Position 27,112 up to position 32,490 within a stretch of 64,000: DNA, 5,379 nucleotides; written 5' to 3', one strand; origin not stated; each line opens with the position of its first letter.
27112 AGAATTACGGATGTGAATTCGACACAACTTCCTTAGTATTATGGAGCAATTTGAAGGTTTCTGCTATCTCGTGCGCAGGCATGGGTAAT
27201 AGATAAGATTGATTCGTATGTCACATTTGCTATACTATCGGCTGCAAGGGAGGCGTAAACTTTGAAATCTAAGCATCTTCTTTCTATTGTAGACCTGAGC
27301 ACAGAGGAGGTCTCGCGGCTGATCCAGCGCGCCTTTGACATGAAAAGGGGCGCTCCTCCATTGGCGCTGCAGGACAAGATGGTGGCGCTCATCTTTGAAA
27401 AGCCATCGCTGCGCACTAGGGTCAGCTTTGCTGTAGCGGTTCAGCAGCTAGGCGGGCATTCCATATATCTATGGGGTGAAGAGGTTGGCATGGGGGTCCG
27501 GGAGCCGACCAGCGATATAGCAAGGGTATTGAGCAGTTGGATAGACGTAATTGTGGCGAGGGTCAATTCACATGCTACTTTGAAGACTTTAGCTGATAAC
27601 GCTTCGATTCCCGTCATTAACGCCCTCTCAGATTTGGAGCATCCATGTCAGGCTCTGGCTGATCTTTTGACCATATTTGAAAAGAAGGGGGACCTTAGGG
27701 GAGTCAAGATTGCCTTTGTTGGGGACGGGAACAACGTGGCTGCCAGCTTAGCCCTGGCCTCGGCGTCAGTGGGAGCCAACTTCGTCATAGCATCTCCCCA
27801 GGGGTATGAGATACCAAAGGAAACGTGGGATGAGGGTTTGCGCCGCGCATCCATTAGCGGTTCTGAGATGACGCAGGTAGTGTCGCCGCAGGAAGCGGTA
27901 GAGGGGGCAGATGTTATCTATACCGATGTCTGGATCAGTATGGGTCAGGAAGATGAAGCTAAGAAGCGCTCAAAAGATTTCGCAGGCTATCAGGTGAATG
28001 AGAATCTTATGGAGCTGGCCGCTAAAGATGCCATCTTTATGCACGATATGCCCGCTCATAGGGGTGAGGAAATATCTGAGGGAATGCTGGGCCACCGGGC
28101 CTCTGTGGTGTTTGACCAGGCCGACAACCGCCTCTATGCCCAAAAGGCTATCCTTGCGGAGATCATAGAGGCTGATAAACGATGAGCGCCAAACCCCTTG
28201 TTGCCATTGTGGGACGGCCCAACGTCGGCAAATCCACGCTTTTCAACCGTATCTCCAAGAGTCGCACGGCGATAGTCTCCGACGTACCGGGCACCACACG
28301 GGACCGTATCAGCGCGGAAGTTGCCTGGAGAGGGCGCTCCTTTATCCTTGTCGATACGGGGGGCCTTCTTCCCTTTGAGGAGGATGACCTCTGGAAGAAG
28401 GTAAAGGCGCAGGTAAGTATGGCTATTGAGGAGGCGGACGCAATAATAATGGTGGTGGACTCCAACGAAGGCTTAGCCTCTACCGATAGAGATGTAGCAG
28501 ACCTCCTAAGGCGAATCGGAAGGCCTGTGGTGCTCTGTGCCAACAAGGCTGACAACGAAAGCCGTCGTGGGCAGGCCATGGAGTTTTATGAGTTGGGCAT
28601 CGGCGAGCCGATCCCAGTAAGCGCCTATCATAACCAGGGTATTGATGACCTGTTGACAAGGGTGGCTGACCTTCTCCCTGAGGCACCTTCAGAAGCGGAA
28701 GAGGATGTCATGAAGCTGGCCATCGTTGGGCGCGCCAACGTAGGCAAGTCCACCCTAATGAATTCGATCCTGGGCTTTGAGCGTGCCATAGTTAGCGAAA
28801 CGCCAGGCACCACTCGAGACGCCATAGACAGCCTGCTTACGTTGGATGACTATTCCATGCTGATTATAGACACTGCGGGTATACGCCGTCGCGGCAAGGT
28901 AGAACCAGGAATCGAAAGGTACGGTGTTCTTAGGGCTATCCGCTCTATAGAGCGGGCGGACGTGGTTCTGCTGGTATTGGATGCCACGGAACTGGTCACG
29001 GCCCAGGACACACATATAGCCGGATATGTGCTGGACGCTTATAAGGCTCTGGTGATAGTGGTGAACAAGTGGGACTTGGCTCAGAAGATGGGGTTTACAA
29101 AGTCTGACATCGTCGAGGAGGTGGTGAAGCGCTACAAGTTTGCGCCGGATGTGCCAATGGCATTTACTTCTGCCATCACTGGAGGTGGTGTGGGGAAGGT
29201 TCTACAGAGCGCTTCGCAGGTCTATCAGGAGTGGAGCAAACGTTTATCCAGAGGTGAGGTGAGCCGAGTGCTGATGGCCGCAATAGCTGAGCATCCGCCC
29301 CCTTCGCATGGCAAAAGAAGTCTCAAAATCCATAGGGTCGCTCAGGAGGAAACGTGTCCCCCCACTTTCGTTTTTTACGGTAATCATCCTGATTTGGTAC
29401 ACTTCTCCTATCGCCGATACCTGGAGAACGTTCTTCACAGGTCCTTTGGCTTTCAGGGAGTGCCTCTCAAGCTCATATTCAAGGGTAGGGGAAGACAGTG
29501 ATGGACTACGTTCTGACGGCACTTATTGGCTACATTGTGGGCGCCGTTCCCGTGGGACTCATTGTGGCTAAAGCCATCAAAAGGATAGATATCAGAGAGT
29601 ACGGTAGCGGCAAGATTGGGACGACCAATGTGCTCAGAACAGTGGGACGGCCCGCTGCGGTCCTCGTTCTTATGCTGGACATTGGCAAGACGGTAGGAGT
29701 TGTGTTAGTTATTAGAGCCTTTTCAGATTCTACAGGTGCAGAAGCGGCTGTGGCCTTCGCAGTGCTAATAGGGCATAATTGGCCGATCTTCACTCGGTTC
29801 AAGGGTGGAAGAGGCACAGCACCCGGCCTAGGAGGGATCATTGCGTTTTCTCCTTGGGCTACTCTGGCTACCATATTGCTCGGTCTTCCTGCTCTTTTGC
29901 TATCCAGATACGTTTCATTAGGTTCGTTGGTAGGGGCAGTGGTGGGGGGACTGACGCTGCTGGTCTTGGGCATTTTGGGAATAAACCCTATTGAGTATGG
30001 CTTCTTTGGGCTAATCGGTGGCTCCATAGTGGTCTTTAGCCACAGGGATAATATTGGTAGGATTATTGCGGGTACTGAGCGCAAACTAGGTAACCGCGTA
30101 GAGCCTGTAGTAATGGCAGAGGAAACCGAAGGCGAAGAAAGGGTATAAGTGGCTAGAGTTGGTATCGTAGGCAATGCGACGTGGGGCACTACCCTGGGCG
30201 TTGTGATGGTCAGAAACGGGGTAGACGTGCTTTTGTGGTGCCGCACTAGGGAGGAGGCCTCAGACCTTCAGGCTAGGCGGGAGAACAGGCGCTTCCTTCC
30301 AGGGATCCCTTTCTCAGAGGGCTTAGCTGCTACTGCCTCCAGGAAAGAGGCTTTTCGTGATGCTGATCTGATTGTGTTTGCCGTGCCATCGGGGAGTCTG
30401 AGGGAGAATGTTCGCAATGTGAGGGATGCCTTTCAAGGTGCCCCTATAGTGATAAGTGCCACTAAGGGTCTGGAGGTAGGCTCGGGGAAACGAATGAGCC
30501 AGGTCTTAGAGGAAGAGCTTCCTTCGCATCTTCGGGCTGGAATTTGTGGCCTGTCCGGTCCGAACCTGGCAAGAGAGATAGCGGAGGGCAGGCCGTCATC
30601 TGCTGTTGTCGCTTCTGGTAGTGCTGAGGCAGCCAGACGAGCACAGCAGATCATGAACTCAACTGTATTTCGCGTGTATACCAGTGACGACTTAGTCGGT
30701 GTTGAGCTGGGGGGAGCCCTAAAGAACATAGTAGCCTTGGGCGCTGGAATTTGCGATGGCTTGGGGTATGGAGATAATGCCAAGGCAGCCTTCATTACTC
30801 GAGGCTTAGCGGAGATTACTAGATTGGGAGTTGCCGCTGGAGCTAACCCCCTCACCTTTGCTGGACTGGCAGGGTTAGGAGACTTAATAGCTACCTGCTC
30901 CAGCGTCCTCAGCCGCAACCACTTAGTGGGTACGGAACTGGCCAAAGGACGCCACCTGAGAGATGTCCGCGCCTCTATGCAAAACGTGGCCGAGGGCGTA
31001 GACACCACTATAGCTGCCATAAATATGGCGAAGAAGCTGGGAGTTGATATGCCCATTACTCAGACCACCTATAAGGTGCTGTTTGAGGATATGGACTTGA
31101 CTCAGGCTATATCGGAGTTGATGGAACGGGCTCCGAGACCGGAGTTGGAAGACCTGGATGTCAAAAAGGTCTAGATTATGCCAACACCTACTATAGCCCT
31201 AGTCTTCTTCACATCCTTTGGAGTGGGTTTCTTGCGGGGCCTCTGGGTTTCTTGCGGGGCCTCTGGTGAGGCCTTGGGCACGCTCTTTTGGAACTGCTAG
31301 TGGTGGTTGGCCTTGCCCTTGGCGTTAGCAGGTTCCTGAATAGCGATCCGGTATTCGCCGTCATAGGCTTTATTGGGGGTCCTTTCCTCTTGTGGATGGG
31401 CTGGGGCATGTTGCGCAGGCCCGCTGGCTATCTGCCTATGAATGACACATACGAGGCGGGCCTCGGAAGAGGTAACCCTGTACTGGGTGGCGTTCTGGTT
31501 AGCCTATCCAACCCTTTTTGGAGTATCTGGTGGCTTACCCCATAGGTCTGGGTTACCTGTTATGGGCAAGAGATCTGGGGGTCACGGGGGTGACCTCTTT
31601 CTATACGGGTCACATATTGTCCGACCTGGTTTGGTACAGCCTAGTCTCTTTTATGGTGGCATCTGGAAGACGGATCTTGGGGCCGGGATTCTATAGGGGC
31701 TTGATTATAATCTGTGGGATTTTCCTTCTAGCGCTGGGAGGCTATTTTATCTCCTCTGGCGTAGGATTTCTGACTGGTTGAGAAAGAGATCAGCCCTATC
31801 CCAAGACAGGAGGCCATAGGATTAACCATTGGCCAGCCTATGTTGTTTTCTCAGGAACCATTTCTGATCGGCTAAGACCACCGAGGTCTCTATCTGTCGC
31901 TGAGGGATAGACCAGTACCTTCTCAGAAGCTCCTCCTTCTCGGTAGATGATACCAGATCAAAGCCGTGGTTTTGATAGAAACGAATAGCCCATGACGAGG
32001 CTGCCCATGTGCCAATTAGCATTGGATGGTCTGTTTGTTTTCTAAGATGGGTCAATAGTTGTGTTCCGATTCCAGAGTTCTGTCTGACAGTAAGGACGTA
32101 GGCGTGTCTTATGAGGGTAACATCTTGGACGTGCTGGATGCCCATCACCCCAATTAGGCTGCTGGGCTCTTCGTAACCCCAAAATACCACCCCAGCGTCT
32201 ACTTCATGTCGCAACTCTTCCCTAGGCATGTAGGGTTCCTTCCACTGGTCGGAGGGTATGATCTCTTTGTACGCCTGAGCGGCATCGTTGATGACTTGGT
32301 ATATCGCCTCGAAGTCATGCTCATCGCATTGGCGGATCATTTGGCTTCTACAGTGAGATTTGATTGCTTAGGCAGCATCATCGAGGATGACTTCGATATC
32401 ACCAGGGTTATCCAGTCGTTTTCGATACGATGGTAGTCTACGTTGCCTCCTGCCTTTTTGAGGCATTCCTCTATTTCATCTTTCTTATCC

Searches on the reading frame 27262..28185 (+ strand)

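Call 13: search_protein_families(library=pfam, proteins=[window:27262-28185:+], max_evalue=0.00001)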
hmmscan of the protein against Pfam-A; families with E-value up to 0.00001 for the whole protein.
window:27262-28185:+ (307 aa): 2 families
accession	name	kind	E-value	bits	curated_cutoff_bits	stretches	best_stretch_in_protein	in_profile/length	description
PF00185.30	OTCace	-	3.2e-53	180.4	29.4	1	147-299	2-155/157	Aspartate/ornithine carbamoyltransferase, Asp/Orn binding domain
PF02729.26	OTCace_N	-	8.5e-45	152.9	29.9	1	4-140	1-148/148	Aspartate/ornithine carbamoyltransferase, carbamoyl-P binding domain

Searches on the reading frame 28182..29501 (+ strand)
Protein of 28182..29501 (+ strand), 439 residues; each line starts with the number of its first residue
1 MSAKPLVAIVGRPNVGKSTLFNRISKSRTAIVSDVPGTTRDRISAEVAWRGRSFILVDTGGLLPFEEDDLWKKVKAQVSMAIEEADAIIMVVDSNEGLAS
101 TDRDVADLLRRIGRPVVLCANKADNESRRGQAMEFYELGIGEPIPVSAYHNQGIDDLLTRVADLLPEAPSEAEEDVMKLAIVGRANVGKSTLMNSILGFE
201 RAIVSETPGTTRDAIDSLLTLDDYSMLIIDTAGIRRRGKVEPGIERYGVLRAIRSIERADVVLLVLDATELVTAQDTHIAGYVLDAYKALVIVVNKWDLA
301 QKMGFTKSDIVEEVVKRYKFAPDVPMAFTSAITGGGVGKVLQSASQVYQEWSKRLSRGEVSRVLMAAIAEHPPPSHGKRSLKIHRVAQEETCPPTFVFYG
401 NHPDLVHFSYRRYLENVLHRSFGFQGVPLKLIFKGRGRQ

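Call 13: search_protein_families(library=pfam, proteins=[window:28182-29501:+], max_evalue=0.00001)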
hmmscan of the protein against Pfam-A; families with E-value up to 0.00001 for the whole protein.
window:28182-29501:+ (439 aa): 11 families
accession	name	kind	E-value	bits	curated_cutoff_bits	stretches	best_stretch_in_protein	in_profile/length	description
PF01926.29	MMR_HSR1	-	1e-59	200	21.9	2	7-122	2-113/113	50S ribosome-binding GTPase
PF02421.24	FeoB_N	-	2.3e-30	105.6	27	2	7-160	3-155/156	Ferrous iron transport protein B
PF00009.33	GTP_EFTU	-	9.9e-27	94.2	26.5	2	176-347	3-185/188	Elongation factor Tu GTP binding domain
PF14714.11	KH_dom-like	-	2.7e-26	92.1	27.3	1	354-434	1-81/81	KH-domain-like of EngA bacterial GTPase enzymes, C-terminal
PF00350.29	Dynamin_N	-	1.6e-13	51.4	27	0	179-212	1-34/168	Dynamin family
PF04548.22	AIG1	-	4.6e-13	49.4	27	1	179-285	3-109/212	AIG1 family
PF03193.22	RsgA_GTPase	-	1.1e-08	35.5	30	0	178-236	108-170/174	RsgA GTPase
PF00071.28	Ras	-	1.3e-08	35.1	21.6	0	178-344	1-156/162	Ras family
PF00005.33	ABC_tran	-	6.8e-07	30.4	25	0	178-202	13-37/137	ABC transporter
PF08477.19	Roc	-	4.2e-06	27.4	27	0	178-236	1-68/119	Ras of Complex, Roc, domain of DAPkinase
PF02492.25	cobW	-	5.8e-06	26.4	20.7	0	215-314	74-168/180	CobW/HypB/UreG, nucleotide-binding domain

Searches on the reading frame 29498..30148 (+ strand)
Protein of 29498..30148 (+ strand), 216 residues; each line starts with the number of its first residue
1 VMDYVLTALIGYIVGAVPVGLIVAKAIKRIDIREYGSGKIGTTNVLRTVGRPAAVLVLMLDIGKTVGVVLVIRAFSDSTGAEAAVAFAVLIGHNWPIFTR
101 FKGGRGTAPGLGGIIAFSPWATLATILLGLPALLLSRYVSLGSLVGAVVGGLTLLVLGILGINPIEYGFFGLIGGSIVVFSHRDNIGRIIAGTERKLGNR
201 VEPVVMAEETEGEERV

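Call 13: search_protein_families(library=pfam, proteins=[window:29498-30148:+], max_evalue=0.00001)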
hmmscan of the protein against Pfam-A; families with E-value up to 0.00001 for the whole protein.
window:29498-30148:+ (216 aa): 1 family
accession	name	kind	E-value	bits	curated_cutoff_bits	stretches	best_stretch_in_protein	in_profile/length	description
PF02660.20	G3P_acyltransf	-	2.8e-42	145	24.1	1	10-189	1-164/164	Glycerol-3-phosphate acyltransferase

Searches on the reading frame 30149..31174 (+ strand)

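Call 14: search_protein_families(library=pfam, proteins=[window:30149-31174:+], max_evalue=0.00001)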
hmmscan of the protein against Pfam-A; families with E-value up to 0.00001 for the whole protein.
window:30149-31174:+ (341 aa): 4 families
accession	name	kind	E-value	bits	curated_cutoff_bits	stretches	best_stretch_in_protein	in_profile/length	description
PF07479.19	NAD_Gly3P_dh_C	-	3.4e-55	186.6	25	1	181-321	1-141/142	NAD-dependent glycerol-3-phosphate dehydrogenase C-terminus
PF01210.29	NAD_Gly3P_dh_N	-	1.7e-41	142.3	23.1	1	4-161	2-157/158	NAD-dependent glycerol-3-phosphate dehydrogenase N-terminus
PF20618.3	GPD_NAD_C_bact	-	4.1e-17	62.9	27.6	1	241-305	1-64/66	Bacterial GPD, NAD-dependent C-terminal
PF03446.21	NAD_binding_2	-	7e-06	26.6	21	0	3-171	1-151/161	NAD binding domain of 6-phosphogluconate dehydrogenase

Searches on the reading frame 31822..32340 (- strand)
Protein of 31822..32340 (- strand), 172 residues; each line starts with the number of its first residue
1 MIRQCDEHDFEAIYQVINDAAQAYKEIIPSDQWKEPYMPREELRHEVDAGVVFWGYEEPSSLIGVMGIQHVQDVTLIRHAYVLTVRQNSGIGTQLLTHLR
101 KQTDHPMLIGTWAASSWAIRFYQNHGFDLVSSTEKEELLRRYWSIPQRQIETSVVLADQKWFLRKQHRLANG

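Call 14: search_protein_families(library=pfam, proteins=[window:31822-32340:-], max_evalue=0.00001)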
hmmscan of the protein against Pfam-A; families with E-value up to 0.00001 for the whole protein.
window:31822-32340:- (172 aa): 3 families
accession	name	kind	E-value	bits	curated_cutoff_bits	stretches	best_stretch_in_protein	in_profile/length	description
PF13673.13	Acetyltransf_10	-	6.1e-10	39.6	23.6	1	31-136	11-116/128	Acetyltransferase (GNAT) domain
PF13508.13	Acetyltransf_7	-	6.1e-09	36.6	27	1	52-127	4-82/84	Acetyltransferase (GNAT) domain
PF00583.31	Acetyltransf_1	-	7.1e-08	33.2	20.7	1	29-127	13-116/116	Acetyltransferase (GNAT) family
